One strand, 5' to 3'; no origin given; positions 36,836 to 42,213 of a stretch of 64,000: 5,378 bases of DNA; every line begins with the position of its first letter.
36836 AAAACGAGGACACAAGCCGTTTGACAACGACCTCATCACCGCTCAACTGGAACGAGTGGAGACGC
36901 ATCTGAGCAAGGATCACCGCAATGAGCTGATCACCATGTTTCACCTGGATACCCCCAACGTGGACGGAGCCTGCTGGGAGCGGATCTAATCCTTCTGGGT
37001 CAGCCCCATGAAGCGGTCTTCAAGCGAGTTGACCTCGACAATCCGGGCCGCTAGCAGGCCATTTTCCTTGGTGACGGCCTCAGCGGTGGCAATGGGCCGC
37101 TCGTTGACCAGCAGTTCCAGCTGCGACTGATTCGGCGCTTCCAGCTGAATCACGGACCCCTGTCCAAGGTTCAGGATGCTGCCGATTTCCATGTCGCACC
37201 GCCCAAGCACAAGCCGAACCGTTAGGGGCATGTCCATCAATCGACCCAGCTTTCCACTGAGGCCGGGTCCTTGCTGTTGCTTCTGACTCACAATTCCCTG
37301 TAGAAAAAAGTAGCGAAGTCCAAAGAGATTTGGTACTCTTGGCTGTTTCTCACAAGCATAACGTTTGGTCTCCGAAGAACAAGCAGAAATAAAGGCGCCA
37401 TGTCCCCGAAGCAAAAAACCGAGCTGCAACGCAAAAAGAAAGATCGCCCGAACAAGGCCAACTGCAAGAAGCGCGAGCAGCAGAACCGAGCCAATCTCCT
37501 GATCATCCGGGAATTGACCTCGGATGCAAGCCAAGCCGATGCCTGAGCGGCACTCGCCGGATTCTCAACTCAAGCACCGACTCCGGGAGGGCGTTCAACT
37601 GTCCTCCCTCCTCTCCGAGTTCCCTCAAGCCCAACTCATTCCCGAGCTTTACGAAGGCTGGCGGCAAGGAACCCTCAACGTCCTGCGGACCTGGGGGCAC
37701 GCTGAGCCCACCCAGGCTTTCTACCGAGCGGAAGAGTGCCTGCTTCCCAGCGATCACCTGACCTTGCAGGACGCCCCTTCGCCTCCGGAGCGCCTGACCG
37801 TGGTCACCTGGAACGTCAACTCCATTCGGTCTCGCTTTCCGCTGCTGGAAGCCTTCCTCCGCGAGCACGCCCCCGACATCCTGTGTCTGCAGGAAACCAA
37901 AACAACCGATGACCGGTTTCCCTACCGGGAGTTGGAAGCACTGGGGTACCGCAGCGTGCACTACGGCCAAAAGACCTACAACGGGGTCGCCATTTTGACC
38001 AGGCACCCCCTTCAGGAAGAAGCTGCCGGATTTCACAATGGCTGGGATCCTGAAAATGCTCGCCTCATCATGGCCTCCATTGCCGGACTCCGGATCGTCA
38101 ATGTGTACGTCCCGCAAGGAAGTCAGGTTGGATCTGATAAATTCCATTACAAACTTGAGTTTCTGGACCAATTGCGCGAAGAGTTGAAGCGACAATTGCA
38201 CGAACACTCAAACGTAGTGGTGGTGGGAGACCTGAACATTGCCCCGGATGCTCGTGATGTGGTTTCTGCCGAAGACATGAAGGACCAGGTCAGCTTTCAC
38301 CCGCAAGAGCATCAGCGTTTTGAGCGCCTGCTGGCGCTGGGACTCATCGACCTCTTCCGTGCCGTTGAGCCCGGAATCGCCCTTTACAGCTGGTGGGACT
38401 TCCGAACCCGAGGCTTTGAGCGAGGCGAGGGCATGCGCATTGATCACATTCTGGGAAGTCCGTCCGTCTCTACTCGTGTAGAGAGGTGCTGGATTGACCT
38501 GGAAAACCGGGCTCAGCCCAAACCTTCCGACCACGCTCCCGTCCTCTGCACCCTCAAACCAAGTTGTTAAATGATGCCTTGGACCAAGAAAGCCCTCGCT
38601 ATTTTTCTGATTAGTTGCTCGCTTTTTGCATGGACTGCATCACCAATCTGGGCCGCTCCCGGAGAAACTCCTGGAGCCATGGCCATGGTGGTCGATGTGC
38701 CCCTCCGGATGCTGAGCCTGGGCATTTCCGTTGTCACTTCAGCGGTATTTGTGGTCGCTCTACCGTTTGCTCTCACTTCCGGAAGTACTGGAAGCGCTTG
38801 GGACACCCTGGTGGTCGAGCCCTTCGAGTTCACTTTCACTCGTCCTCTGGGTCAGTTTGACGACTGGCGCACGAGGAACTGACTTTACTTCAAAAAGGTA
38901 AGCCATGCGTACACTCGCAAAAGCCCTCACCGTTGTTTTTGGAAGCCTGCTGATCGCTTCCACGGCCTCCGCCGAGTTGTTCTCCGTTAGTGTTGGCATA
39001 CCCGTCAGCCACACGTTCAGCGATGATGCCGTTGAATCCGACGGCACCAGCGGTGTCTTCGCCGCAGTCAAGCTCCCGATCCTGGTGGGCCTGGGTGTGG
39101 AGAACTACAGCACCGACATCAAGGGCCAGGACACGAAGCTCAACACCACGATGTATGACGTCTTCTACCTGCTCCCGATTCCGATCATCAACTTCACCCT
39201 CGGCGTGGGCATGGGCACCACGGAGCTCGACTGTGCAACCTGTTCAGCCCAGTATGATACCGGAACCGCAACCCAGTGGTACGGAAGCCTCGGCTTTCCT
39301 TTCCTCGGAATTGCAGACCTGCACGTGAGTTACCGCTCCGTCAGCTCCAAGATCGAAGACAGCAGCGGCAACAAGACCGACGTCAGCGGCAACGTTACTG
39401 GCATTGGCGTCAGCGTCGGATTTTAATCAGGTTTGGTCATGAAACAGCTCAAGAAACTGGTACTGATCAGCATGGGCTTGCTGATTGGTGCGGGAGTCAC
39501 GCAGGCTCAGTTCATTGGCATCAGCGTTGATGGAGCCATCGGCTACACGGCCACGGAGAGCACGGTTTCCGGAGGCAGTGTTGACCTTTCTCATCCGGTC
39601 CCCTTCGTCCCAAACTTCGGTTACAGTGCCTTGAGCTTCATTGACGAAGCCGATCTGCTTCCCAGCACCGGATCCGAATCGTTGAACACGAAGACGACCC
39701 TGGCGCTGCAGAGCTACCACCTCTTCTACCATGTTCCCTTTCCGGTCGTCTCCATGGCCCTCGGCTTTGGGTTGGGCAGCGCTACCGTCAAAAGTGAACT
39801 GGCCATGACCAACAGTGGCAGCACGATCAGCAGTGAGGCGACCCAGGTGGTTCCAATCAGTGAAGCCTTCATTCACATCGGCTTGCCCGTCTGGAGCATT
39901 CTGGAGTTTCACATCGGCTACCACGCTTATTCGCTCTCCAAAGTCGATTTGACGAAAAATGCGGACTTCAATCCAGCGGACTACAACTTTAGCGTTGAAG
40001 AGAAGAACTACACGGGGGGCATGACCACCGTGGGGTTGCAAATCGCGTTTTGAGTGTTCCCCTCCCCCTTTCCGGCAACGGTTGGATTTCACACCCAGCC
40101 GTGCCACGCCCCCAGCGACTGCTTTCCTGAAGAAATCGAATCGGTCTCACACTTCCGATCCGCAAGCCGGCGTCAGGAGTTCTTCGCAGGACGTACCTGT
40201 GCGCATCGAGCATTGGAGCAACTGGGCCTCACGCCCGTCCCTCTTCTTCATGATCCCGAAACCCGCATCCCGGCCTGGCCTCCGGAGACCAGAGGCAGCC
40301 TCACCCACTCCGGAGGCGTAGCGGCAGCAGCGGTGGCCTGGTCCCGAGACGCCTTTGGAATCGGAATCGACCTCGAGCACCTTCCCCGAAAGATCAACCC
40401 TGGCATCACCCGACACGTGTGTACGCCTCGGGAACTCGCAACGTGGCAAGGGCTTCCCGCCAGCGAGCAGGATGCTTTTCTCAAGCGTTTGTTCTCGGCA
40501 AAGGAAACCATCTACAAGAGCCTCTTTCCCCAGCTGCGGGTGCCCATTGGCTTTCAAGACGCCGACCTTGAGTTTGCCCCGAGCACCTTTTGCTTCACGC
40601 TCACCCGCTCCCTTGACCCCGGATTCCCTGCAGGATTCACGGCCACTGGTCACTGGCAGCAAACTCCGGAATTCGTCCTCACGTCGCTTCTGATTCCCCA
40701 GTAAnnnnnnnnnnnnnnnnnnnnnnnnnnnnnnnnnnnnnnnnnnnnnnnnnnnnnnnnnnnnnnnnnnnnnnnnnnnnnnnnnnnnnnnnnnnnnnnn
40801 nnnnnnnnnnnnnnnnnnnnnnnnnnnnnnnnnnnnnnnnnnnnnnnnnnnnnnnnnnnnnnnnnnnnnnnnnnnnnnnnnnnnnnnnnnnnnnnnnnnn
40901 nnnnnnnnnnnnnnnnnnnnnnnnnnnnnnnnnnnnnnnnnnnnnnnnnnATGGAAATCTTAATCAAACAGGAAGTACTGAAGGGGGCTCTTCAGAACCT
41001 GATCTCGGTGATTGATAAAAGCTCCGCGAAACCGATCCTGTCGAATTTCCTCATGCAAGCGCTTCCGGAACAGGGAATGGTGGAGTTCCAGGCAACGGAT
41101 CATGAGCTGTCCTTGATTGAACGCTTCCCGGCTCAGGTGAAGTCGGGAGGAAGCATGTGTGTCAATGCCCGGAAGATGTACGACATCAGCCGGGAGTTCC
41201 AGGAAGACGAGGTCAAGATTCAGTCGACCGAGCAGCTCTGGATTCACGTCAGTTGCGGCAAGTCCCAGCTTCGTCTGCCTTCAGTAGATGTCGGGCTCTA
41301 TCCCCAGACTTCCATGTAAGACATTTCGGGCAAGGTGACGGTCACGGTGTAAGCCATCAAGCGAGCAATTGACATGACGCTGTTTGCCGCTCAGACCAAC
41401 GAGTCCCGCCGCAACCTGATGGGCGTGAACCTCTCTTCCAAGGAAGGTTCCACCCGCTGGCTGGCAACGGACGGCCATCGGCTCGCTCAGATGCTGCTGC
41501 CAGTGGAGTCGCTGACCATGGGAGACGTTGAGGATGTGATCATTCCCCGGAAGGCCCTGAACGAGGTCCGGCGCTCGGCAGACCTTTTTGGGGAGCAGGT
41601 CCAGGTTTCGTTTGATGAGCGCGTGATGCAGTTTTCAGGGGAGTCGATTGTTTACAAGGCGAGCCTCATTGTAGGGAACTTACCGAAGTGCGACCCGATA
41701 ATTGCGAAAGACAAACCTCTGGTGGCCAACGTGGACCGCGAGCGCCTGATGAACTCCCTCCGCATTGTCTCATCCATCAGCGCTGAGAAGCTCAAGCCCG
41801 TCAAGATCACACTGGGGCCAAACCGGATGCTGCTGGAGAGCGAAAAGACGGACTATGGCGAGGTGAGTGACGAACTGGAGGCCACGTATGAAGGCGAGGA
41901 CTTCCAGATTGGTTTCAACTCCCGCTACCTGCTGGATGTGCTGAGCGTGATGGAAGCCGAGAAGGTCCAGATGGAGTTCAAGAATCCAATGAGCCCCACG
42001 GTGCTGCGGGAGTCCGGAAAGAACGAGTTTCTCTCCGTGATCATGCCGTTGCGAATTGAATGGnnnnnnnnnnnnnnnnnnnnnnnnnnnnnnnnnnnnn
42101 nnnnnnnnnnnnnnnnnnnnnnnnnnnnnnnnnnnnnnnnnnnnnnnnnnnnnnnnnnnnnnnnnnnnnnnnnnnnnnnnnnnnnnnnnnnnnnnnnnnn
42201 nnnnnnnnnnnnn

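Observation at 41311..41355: dnaN carries two in-frame TAA codons 33 nt apart, both at conserved Gln positions and both in a TGTAAG hexamer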

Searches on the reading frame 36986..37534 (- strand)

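Call 53: search_protein_families(library=pfam, proteins=[window:36986-37534:-], max_evalue=0.001)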
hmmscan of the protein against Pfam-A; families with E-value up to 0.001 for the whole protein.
window:36986-37534:- (182 aa): 1 family
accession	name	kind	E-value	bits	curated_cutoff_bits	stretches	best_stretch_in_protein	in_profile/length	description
PF01052.25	FliMN_C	-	8.8e-17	61.3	23.8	1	98-168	2-71/73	Type III flagellar switch regulator (C-ring) FliN C-term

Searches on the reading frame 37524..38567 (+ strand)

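Call 53: search_protein_families(library=pfam, proteins=[window:37524-38567:+], max_evalue=0.001)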
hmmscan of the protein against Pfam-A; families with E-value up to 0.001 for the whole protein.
window:37524-38567:+ (348 aa): 1 family
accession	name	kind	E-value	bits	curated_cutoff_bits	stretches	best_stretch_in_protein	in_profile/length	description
PF03372.29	Exo_endo_phos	-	5.3e-35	121.5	24.5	1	94-337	1-225/225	Endonuclease/Exonuclease/phosphatase family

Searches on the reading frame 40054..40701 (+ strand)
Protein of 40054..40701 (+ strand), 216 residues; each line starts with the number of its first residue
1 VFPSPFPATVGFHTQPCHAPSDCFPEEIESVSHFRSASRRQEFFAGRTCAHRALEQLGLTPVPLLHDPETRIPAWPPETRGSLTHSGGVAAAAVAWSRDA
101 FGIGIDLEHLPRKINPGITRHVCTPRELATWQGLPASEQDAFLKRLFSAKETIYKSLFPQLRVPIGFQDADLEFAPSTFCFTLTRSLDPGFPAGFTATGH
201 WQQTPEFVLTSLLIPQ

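Call 53: search_protein_families(library=pfam, proteins=[window:40054-40701:+], max_evalue=0.001)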
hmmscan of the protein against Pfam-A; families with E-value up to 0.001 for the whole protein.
window:40054-40701:+ (216 aa): 2 families
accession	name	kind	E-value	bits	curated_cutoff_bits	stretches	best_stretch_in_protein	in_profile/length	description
PF17837.6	4PPT_N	-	5.3e-20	71.7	27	1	37-95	11-68/68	4'-phosphopantetheinyl transferase N-terminal domain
PF01648.25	ACPS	-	1.2e-14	54.7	25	1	102-177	1-81/111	4'-phosphopantetheinyl transferase superfamily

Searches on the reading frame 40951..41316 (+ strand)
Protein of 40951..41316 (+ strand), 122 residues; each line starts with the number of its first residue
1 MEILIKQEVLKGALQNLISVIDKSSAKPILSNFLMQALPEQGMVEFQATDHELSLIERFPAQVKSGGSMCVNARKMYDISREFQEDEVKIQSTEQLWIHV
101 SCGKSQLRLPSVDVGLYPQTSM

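Call 13: find_encoding_contigs(protein=window:40951-41316:+, flank=3000, max_places=10)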
Protein seq(122 aa) (122 aa): no gene with exactly this product is on record in the collection.

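Call 27: find_encoding_contigs(protein=P0130, flank=5000, max_places=10)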
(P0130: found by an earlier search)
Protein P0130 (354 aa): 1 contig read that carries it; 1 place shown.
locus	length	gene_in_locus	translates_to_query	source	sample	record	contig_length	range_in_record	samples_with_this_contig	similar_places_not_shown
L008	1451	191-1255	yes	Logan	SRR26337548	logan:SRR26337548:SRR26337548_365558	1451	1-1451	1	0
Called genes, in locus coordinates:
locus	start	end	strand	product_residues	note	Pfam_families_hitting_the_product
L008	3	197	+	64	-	?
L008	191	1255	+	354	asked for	PF02463:SMC_N, PF13175:AAA_15, PF13476:AAA_23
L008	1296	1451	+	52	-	?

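Call 28: find_encoding_contigs(protein=P0132, flank=5000, max_places=10)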
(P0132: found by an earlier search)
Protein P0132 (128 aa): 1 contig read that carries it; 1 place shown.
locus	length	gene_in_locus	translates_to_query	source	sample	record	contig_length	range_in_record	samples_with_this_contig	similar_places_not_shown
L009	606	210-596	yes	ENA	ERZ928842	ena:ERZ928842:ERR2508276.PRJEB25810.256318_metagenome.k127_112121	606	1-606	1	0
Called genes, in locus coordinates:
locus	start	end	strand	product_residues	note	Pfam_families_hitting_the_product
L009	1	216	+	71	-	?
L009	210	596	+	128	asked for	PF02463:SMC_N, PF13175:AAA_15, PF13476:AAA_23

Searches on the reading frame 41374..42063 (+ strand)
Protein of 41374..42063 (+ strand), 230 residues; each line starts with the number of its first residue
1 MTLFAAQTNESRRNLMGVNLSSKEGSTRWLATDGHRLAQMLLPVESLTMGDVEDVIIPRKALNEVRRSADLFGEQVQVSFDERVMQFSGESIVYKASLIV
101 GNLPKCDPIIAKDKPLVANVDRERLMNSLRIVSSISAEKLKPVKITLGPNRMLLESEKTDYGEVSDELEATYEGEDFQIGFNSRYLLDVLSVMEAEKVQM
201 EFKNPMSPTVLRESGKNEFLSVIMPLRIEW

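Call 14: find_encoding_contigs(protein=window:41374-42063:+, flank=3000, max_places=10)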
Protein seq(230 aa) (230 aa): no gene with exactly this product is on record in the collection.

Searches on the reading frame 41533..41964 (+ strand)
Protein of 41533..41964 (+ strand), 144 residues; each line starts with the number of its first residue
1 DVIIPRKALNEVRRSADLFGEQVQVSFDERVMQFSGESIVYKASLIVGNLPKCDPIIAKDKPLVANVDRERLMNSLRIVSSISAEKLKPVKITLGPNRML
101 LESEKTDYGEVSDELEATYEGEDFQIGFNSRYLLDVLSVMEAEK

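Call 43: find_homologous_proteins(query=window:41533-41964:+, max_evalue=1e-10)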
Query seq(144 aa) (144 aa): 26 proteins with E <= 1e-10 among 39 candidates.
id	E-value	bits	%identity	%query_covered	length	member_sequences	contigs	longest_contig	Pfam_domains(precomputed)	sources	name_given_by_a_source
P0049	2.4e-84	298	100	100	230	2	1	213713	PF02768.21,PF02767.22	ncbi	-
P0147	4.7e-53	197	66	99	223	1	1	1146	PF02768.21,PF02767.22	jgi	jgi:DNA polymerase-3 subunit beta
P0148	5.6e-53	196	64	99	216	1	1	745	PF00712.25,PF02768.21,PF02767.22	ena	-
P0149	3.8e-52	194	65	100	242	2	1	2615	PF02768.21,PF02767.22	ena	-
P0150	1.3e-51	192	66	99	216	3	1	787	PF00712.25,PF02768.21,PF02767.22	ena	-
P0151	2.7e-51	191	64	99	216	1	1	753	PF02768.21,PF02767.22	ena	-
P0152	5.8e-51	190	66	99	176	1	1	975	PF02768.21,PF02767.22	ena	-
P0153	2.4e-50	188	64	96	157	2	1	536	PF02768.21,PF02767.22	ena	-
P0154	5.2e-50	187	65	99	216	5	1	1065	PF02768.21,PF02767.22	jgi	jgi:DNA polymerase-3 subunit beta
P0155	7.5e-50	186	64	99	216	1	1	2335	PF02768.21,PF02767.22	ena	-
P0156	3.8e-49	184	66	92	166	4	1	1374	PF02768.21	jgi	jgi:DNA polymerase-3 subunit beta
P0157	1.0e-48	183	64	99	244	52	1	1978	PF02768.21,PF02767.22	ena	-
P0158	9.0e-47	176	65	94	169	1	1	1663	PF02768.21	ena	-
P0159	4.5e-38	148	52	97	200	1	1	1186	PF02768.21,PF02767.22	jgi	jgi:DNA polymerase-3 subunit beta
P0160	6.9e-36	141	64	76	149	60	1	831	PF02768.21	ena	-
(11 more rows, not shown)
